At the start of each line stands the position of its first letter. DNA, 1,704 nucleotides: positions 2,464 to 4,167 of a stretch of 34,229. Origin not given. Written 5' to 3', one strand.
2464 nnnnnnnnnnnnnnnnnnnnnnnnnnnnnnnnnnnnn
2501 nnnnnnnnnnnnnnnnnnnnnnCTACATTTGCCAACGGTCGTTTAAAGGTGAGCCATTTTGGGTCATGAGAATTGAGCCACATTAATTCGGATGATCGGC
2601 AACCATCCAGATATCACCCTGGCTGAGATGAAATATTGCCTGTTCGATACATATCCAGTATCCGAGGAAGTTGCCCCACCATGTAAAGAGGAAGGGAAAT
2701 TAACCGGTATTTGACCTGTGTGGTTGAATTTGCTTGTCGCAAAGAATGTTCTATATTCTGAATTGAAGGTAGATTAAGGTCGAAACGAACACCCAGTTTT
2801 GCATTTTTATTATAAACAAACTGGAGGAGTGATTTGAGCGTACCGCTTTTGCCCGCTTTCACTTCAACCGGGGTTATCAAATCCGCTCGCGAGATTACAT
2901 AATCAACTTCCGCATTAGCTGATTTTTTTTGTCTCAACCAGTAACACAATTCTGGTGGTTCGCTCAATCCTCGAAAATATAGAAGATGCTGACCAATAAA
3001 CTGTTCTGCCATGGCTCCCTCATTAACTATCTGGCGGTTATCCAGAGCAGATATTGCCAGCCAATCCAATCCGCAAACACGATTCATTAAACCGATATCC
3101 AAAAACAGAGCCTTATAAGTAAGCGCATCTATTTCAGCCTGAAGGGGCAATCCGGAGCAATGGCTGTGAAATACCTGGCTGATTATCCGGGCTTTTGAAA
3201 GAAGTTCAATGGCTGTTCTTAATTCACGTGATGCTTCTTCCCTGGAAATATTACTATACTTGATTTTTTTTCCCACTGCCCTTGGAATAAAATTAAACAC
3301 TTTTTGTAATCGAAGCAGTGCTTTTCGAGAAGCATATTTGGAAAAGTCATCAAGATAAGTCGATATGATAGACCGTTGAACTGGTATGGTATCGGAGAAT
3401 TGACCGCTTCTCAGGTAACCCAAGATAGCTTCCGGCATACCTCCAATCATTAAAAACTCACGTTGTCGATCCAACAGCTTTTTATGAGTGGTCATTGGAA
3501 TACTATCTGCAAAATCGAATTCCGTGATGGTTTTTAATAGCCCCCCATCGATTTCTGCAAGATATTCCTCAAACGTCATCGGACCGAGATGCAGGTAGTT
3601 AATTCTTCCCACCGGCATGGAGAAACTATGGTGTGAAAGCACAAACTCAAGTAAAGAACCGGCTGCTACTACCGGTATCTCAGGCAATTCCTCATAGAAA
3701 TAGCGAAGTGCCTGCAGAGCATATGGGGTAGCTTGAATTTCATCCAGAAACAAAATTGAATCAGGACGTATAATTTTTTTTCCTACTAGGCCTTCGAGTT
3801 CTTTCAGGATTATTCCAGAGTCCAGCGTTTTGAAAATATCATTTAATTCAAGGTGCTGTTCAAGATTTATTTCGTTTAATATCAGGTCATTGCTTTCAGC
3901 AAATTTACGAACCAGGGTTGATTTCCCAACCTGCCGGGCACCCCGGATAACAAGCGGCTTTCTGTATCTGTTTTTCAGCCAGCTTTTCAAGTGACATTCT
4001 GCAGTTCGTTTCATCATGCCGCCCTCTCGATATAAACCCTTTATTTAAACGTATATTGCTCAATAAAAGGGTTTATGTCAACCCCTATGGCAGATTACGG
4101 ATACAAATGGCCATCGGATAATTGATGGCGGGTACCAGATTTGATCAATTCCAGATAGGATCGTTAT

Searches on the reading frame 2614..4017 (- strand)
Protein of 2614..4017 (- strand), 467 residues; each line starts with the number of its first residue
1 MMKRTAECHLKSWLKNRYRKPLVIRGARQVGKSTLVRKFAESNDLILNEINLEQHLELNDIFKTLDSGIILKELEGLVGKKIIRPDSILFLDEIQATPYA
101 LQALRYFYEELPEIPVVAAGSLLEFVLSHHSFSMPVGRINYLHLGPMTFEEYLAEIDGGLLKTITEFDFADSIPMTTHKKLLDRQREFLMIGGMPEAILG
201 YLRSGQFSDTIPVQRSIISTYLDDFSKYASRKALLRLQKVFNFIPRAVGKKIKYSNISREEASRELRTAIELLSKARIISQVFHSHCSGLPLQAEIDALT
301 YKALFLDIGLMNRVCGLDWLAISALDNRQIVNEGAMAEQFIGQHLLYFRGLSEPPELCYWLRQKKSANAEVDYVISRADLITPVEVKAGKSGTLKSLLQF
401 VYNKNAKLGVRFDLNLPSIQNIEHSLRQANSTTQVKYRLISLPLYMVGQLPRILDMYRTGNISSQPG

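Call 66: search_protein_families(library=pfam, proteins=[window:2614-4017:-], max_evalue=0.001)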
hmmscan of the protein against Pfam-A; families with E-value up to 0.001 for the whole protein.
window:2614-4017:- (467 aa): 3 families
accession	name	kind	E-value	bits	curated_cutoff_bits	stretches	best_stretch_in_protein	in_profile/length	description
PF13635.12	DUF4143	-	1.3e-25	90.4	28.1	1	223-389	2-160/160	Domain of unknown function (DUF4143)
PF13173.12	AAA_14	-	8.7e-23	81.2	27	1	19-153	2-129/129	AAA domain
PF01637.24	ATPase_2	-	0.00084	19.6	33.2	0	10-43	11-44/225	ATPase domain predominantly from Archaea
